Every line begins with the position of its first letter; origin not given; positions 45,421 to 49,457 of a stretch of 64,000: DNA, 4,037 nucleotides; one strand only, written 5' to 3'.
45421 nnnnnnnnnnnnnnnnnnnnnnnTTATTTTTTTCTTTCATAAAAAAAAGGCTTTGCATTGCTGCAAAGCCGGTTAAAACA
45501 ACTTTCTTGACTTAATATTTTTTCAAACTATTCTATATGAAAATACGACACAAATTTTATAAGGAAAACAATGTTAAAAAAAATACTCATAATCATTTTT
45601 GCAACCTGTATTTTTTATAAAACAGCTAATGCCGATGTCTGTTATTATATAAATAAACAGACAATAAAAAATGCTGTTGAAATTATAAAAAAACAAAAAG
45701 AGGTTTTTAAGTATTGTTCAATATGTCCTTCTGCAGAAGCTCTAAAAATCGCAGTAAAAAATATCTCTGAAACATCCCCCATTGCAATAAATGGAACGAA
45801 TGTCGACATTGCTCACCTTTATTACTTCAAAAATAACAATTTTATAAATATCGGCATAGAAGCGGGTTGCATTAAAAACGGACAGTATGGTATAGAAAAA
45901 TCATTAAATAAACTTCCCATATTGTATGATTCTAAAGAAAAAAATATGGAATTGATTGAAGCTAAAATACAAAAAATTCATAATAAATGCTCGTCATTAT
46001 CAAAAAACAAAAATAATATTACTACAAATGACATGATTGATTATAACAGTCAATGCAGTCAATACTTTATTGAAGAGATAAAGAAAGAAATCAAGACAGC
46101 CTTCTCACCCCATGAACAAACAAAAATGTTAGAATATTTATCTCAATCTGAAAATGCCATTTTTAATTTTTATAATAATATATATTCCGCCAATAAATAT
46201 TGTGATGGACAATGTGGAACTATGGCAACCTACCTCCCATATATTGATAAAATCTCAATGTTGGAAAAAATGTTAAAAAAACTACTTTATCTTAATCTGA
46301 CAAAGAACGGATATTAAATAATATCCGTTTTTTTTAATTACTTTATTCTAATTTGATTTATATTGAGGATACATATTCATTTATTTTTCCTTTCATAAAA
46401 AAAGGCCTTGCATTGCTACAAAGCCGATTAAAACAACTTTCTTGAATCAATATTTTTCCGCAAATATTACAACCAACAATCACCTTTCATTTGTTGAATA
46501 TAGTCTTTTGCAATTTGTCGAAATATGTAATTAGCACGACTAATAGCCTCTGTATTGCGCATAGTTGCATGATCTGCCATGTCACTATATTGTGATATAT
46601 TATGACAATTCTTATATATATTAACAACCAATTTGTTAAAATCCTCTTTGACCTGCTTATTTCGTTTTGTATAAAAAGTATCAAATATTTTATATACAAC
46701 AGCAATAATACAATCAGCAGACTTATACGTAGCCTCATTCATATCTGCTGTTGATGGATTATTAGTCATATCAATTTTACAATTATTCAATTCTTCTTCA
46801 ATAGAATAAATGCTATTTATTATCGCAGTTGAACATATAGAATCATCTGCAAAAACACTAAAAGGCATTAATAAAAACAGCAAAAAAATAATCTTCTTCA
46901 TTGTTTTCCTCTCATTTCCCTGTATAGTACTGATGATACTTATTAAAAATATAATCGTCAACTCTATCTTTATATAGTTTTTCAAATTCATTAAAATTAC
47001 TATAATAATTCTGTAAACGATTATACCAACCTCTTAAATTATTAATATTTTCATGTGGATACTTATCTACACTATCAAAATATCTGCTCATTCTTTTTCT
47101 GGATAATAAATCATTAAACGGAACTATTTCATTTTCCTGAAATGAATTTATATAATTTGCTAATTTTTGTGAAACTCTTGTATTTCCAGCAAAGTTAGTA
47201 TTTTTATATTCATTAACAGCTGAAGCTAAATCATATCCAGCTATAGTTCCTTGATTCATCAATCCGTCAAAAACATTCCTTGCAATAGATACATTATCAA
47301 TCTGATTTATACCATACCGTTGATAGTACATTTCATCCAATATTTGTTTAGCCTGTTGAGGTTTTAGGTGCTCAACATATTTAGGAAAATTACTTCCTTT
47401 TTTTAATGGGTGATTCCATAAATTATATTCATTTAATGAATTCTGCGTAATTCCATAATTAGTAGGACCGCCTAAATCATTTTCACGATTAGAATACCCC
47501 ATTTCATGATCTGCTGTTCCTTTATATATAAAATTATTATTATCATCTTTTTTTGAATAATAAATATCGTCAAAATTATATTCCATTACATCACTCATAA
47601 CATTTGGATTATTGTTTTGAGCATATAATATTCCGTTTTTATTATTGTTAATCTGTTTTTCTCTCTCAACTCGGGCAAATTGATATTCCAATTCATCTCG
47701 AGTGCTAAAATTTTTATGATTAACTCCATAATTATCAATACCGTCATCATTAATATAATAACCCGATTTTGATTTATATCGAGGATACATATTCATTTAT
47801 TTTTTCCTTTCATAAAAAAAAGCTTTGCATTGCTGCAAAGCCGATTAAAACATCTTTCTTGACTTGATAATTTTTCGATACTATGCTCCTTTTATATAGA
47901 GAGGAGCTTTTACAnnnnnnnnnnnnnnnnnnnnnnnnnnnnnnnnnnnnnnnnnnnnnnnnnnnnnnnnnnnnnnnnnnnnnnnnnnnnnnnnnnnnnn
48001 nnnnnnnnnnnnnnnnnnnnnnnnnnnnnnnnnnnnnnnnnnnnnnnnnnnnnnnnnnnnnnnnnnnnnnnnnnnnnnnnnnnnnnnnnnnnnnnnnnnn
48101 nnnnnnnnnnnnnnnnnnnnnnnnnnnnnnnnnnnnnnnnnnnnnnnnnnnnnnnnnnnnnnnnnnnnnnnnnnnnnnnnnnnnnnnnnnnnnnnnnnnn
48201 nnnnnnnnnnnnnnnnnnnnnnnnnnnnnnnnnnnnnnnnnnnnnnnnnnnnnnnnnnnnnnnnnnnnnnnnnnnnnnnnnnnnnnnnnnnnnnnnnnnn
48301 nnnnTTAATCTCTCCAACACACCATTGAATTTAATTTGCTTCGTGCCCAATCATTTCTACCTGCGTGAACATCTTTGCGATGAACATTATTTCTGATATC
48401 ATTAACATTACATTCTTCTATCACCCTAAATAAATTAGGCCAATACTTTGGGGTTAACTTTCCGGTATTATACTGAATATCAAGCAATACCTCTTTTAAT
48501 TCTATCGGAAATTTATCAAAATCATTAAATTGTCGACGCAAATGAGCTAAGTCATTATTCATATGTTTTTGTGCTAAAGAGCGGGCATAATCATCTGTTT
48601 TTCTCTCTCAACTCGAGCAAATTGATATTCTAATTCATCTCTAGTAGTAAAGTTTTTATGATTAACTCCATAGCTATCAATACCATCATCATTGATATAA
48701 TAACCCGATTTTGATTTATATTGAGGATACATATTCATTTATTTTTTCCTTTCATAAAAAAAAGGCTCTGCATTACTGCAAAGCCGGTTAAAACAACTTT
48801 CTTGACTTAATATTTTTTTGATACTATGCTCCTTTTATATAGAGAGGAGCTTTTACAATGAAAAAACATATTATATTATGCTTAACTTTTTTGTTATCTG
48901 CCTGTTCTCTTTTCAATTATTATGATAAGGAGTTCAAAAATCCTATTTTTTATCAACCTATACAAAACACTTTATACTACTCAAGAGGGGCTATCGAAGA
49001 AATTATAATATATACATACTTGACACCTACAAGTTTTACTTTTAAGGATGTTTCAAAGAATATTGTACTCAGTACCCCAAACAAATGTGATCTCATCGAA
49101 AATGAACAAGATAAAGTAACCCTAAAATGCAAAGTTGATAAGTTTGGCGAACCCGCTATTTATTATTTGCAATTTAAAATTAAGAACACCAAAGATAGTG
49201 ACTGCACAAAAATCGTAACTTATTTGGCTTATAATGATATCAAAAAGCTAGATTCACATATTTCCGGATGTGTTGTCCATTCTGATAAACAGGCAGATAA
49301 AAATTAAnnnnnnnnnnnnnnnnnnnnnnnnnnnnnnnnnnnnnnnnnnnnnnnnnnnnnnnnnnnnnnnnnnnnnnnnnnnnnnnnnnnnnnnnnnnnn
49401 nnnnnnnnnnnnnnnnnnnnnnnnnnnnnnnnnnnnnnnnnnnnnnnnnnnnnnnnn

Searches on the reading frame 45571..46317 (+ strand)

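Call 3: search_protein_families(library=pfam, proteins=[window:45571-46317:+], max_evalue=1)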
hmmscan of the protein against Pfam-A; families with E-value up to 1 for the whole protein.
window:45571-46317:+ (248 aa): 3 families
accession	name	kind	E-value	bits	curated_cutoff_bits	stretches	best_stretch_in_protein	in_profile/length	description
PF08702.15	Fib_alpha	-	0.04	14.5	29.9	1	100-218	25-139/143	Fibrinogen alpha/beta chain family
PF00413.30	Peptidase_M10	-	0.094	13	24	0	165-220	18-76/159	Matrixin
PF08710.16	CoV_NSP9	-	0.28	12.1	27.2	1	20-102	25-105/111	Coronavirus replicase NSP9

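Call 9: search_protein_families(library=phrogs, proteins=[window:45571-46317:+], max_evalue=0.1)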
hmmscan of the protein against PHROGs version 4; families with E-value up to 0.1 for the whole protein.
window:45571-46317:+ (248 aa): 2 families
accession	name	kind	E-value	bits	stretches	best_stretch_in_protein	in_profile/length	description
phrog_12337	-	unknown function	0.04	15.2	1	22-96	5-80/122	-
phrog_1536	-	unknown function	0.083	14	1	109-151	62-104/147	-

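Call 11: search_protein_families(library=ncbifam, proteins=[window:45571-46317:+], max_evalue=0.1)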
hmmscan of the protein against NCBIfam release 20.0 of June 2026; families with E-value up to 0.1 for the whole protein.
window:45571-46317:+ (248 aa): 1 family
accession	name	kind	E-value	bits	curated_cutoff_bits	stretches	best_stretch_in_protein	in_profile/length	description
NF047389.1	ATPase_Sll1717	subfamily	0.026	13.6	75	1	136-209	323-393/454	P-loop ATPase, Sll1717 family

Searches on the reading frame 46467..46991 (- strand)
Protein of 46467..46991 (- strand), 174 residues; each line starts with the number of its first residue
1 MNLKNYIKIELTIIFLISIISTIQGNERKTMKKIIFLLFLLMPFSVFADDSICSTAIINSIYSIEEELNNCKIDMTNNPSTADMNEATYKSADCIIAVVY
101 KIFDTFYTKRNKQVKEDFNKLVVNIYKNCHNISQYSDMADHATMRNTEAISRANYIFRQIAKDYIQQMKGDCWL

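Call 3: search_protein_families(library=pfam, proteins=[window:46467-46991:-], max_evalue=1)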
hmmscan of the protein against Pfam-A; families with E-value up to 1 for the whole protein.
window:46467-46991:- (174 aa): 0 families

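Call 9: search_protein_families(library=phrogs, proteins=[window:46467-46991:-], max_evalue=0.1)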
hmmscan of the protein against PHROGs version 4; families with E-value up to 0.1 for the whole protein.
window:46467-46991:- (174 aa): 0 families

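Call 11: search_protein_families(library=ncbifam, proteins=[window:46467-46991:-], max_evalue=0.1)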
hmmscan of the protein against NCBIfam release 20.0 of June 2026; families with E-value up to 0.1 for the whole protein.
window:46467-46991:- (174 aa): 2 families
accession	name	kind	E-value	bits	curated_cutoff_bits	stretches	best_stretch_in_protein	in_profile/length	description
TIGR00499.1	lysS_bact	equivalog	0.029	13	427.6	1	59-142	241-325/496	lysine--tRNA ligase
NF007647.0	PRK10318.1-4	equivalog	0.092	12.7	159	0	31-89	2-57/130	hypothetical protein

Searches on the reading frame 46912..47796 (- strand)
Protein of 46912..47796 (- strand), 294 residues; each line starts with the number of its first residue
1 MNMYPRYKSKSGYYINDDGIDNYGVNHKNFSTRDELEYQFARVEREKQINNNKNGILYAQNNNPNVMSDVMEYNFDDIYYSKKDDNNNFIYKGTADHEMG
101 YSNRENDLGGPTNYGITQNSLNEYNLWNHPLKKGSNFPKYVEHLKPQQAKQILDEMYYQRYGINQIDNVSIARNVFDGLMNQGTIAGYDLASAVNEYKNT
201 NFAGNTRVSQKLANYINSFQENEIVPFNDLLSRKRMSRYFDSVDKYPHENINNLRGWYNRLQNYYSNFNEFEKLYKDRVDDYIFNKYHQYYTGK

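Call 3: search_protein_families(library=pfam, proteins=[window:46912-47796:-], max_evalue=1)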
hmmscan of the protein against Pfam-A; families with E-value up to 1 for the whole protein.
window:46912-47796:- (294 aa): 1 family
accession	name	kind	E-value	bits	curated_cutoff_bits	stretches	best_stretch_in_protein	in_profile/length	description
PF05838.17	Glyco_hydro_108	-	5.7e-15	56.1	21.2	1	94-183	4-85/85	Glycosyl hydrolase 108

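Call 9: search_protein_families(library=phrogs, proteins=[window:46912-47796:-], max_evalue=0.1)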
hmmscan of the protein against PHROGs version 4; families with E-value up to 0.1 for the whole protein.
window:46912-47796:- (294 aa): 3 families
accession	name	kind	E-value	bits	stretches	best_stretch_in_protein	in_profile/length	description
phrog_315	-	lysis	9.7e-19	68.3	1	83-267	331-490/677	endolysin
phrog_12853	-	unknown function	3.5e-10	41.4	1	91-196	7-104/131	-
phrog_14385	-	unknown function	0.0091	17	0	11-52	75-115/210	-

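Call 11: search_protein_families(library=ncbifam, proteins=[window:46912-47796:-], max_evalue=0.1)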
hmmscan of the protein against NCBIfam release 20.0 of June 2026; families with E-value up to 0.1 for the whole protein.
window:46912-47796:- (294 aa): 1 family
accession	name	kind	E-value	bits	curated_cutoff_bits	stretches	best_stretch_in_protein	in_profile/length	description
NF040573.1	holin_dep_muram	equivalog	5.2e-10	39.5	240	1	95-247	9-157/200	holin-associated N-acetylmuramidase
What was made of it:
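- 46912..47796 (-): Toxin 2, 294 aa: module + junction motif + GH108 muramidase domain. Pfam Glyco_hydro_108 E=5.7e-15; PHROG endolysin 9.7e-19; NCBIfam muramidase 5.2e-10 (calls 3, 9, 11)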

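Call 27: predict_structure(protein=window:46912-47796:-)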
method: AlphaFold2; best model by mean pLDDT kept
length: 294 residues; sequences in the alignment: 1
mean_pLDDT: 37.3   pTM: 0.20
mean pLDDT of the five models: 37.3, 35.4, 35.2, 35.1, 34.5
residues with pLDDT >= 90: 0; 70-90: 0; 50-70: 35; < 50: 259
segments of 3 or more residues with pLDDT < 50: 1-6, 22-26, 45-191, 201-216, 218-294
pLDDT, mean of each block of 10 residues (from residue 1): 46 51 49 55 45 35 29 30 34 28 24 26 27 29 36 41 40 45 34 51 42 47 32 32 35 39 34 35 35 30
secondary structure, 60 per line:
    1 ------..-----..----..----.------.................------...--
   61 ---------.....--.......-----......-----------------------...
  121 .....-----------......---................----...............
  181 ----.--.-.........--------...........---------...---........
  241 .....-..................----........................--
elements in order: H33-49 E56-58 E70-74 E77-83 E89-94 H118-125 H137-142 H146-161 H166-180 H190-198 H207-217 H233-245 H247-264 H269-292
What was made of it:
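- Tried and rejected: The model was unusable (pLDDT 37, call 27).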

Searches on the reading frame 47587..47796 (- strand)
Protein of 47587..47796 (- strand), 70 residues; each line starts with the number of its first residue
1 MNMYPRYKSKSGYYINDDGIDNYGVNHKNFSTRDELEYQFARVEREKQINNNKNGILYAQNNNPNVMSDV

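Call 8: find_homologous_proteins(query=window:47587-47796:-, max_evalue=0.01)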
Query seq(70 aa) (70 aa): 4 proteins with E <= 0.01 among 4 candidates.
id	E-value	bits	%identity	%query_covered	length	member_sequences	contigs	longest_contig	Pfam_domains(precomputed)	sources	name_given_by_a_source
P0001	4.6e-31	124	85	100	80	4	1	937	-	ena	-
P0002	1.9e-23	99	92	70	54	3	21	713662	-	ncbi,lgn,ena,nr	ncbi:MAG: hypothetical protein IJZ59_02830 [Alphaproteobacteria bacterium]|nr:hypothetical protein [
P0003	3.9e-22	95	87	74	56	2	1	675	-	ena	-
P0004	6.3e-19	85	85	67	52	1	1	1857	-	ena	-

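Call 12: find_encoding_contigs(protein=P0002, flank=10000, max_places=10)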
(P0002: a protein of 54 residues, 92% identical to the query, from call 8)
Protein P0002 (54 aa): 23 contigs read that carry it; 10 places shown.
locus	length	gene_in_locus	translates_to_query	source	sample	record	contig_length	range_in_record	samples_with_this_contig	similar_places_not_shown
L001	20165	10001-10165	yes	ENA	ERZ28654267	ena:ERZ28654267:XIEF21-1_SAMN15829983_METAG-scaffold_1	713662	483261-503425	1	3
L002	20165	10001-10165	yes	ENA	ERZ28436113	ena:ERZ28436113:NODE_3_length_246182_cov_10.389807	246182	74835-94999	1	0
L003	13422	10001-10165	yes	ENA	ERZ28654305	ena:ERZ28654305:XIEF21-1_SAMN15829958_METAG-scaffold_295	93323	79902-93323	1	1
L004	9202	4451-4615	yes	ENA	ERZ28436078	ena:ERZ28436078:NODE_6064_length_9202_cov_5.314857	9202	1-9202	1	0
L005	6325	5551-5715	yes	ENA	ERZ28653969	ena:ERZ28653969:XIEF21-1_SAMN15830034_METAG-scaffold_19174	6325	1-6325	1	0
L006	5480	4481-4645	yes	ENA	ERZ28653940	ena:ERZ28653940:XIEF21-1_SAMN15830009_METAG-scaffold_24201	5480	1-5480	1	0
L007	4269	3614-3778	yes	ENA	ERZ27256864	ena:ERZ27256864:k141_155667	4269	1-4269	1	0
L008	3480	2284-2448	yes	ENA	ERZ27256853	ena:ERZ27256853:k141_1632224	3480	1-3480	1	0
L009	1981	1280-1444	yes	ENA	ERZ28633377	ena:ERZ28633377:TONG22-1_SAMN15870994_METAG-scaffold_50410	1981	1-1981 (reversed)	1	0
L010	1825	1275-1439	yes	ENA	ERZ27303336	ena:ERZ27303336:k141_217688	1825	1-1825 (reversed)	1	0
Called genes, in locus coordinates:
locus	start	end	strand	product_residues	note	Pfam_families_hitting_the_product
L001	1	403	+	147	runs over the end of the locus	-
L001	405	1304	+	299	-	PF13884:Peptidase_S74 (weak)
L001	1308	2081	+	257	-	PF07484:Collar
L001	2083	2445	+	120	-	-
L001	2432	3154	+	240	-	PF21882:Gp53-like_C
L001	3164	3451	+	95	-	-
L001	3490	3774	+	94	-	-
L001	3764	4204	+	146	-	PF07486:Hydrolase_2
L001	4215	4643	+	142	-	-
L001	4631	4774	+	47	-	-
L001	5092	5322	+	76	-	-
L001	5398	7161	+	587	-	PF00664:ABC_membrane, PF00005:ABC_tran, PF02463:SMC_N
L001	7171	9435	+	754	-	PF01136:Peptidase_U32, PF12392:DUF3656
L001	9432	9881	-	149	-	-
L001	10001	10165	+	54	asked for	-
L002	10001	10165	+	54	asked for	-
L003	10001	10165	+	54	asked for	-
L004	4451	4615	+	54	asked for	-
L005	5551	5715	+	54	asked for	-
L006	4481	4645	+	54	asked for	-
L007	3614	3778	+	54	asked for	-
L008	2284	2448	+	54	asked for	-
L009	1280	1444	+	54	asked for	-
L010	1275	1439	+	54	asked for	-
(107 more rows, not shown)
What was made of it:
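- Checked: The same 54-aa sequence was read on 23 contigs, and in all 10 places shown it is followed by the 85-aa ORF (call 12).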

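Call 26: search_protein_representatives(alignment_id=A2)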
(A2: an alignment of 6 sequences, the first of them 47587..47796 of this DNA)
Query: 6 sequences, 63 profile positions. Proteins with E-value up to 0.001 (for the whole library): 197; up to 1e-10: 119; up to 1e-30: 2. The best 150 are listed.
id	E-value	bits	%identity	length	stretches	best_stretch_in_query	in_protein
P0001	2.4e-36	139.6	-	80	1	1-62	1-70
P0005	5.4e-34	132.0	-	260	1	1-62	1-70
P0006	5.2e-22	93.6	-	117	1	3-55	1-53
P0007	2.1e-21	91.6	-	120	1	1-58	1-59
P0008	5.0e-19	84.1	-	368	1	1-58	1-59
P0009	5.5e-19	83.9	-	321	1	1-57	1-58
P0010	9.9e-19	83.1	-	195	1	3-51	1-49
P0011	8.1e-18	80.2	-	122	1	1-55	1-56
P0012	1.1e-17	79.8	-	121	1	1-57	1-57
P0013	1.4e-17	79.4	-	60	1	1-55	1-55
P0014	1.6e-17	79.3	-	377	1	1-58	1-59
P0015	1.8e-17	79.1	-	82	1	3-58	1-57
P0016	3.3e-17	78.2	-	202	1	1-55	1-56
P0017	7.4e-17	77.1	-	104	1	1-49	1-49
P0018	7.5e-17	77.1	-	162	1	1-58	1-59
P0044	1.9e-14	69.4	-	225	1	1-58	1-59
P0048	4.8e-14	68.1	-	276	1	1-58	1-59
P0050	6.0e-14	67.8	-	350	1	6-52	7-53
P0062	2.5e-13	65.8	-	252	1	1-58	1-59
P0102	1.4e-11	60.2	-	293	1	1-58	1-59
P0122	1.0e-10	57.4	-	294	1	1-58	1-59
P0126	1.9e-10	56.6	-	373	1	1-57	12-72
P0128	2.0e-10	56.5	-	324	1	3-57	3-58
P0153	4.3e-09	52.2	-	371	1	22-55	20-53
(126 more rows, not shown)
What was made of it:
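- An exhaustive HMM search gave 197 representatives of 50%-identity clusters at E<=1e-3 (119 at <=1e-10), with the module at residues 1-59 in nearly all (call 26). The proteins are leaderless with a strictly N-terminal constant domain (call 26). The module is strictly at residue 1 (call 26).
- Tried and rejected: The exhaustive search corrected this (call 26).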

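Call 31: search_protein_families(library=pfam, alignment_id=A4, max_evalue=0.001)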
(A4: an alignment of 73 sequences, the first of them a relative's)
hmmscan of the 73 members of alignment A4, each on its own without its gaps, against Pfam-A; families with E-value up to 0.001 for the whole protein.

A. member 1, P0048 (276 aa): 0 families

B. families by the number of members that match (of 73 scanned): 10 families
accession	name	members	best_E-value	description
PF05838.17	Glyco_hydro_108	12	3.1e-23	Glycosyl hydrolase 108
PF09374.15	PG_binding_3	6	1.3e-10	Predicted Peptidoglycan domain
PF00277.23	SAA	5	5e-18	Serum amyloid A protein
PF21277.2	T6SS_VgrG3-like_C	4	4.2e-35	Type VI secretion system spike protein VgrG3-like, C-terminal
PF10908.13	Tlde1_dom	4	1.3e-11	Tlde1 domain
PF03734.19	YkuD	2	1.9e-07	L,D-transpeptidase catalytic domain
PF01374.23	Glyco_hydro_46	2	1.4e-05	Glycosyl hydrolase family 46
PF01464.25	SLT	2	1.7e-05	Transglycosylase SLT domain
PF00959.24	Phage_lysozyme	1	0.00048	Phage lysozyme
PF01471.23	PG_binding_1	1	0.00076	Putative peptidoglycan binding domain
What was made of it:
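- Closest known: T6SS effector marker domains. Same: Tlde1 and VgrG3-C-type toxin domains occur (call 31).
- Pfam hits among 73 long members: GH108 (12), PG_binding_3 (6), SAA (5), T6SS_VgrG3-like_C (4), Tlde1 (4), YkuD (2), GH46 (2), SLT (2), Phage_lysozyme (1) (call 31). The Tlde1 and VgrG3-C domains are known from T6SS effectors (call 31). The Tlde1 and VgrG3-like_C domains are typical of T6SS effectors (call 31). No structural-domain fusions occur in 73 long members (call 31).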

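Call 78: search_protein_families(library=pfam, proteins=[P0153, P0126, P0050, P0048, P0062, P0044, P0122, P0102, P0128], max_evalue=0.01)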
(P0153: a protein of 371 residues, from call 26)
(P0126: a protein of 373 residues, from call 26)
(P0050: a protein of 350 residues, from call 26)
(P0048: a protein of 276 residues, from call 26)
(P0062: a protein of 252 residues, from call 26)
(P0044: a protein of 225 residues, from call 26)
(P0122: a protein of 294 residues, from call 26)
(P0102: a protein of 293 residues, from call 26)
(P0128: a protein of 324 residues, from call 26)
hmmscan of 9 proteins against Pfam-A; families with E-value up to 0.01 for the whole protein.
P0153 (371 aa): 0 families

P0126 (373 aa): 0 families

P0050 (350 aa): 0 families

P0048 (276 aa): 0 families

P0062 (252 aa): 1 family
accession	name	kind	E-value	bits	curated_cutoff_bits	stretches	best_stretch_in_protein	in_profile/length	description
PF00277.23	SAA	-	1.1e-09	39.1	30.8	1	162-230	16-86/102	Serum amyloid A protein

P0044 (225 aa): 0 families

P0122 (294 aa): 0 families

P0102 (293 aa): 0 families

P0128 (324 aa): 2 families
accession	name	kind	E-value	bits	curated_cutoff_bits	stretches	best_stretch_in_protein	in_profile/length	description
PF21277.2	T6SS_VgrG3-like_C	-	4.2e-35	121.8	27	1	116-312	1-183/183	Type VI secretion system spike protein VgrG3-like, C-terminal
PF01374.23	Glyco_hydro_46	-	0.00036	20.7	27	1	171-263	60-146/210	Glycosyl hydrolase family 46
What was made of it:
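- Toxin domains that are not recognisable PG hydrolases carry the same module (calls 31, 78).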

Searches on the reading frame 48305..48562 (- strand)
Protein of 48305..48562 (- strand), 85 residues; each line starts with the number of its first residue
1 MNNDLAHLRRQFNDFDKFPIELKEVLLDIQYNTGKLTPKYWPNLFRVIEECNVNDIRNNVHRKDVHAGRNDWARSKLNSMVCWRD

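Call 3: search_protein_families(library=pfam, proteins=[window:48305-48562:-], max_evalue=1)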
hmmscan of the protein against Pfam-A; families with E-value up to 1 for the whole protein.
window:48305-48562:- (85 aa): 2 families
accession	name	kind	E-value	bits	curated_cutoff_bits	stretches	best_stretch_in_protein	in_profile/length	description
PF09331.17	DUF1985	-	0.075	13.4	35.1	1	31-77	49-92/141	Domain of unknown function (DUF1985)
PF16754.10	Pesticin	-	0.076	13.4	25.8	1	8-47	105-149/156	Bacterial toxin homologue of phage lysozyme, C-term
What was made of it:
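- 48305..48562 (-): Remnant of the lysozyme-like C-terminal domain of toxin 3 (85 aa). Weak Pfam Pesticin hit (E=0.076, call 3).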

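Call 9: search_protein_families(library=phrogs, proteins=[window:48305-48562:-], max_evalue=0.1)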
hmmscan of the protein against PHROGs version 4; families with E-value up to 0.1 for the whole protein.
window:48305-48562:- (85 aa): 2 families
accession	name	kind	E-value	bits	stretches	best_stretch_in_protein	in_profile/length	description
phrog_17138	-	unknown function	0.016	16.3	1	38-71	35-68/71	-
phrog_31077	-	lysis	0.075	13.7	1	5-58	122-180/254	endolysin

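Call 11: search_protein_families(library=ncbifam, proteins=[window:48305-48562:-], max_evalue=0.1)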
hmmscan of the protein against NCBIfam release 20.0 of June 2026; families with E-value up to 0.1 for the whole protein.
window:48305-48562:- (85 aa): 0 families

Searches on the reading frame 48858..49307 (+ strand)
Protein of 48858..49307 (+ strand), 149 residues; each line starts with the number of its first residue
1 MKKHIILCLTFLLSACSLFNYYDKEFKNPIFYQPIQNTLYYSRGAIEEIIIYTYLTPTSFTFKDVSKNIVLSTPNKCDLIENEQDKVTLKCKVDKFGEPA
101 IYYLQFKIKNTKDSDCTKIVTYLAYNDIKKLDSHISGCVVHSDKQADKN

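Call 3: search_protein_families(library=pfam, proteins=[window:48858-49307:+], max_evalue=1)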
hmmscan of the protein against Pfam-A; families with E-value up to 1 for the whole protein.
window:48858-49307:+ (149 aa): 0 families

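Call 9: search_protein_families(library=phrogs, proteins=[window:48858-49307:+], max_evalue=0.1)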
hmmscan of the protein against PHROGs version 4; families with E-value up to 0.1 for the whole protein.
window:48858-49307:+ (149 aa): 0 families

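Call 11: search_protein_families(library=ncbifam, proteins=[window:48858-49307:+], max_evalue=0.1)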
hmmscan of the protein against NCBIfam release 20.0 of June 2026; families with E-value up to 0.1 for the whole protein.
window:48858-49307:+ (149 aa): 1 family
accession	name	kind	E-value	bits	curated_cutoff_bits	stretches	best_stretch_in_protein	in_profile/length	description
NF008475.0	PRK11372.1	equivalog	0.03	14.4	168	1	1-24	3-26/109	C-type lysozyme inhibitor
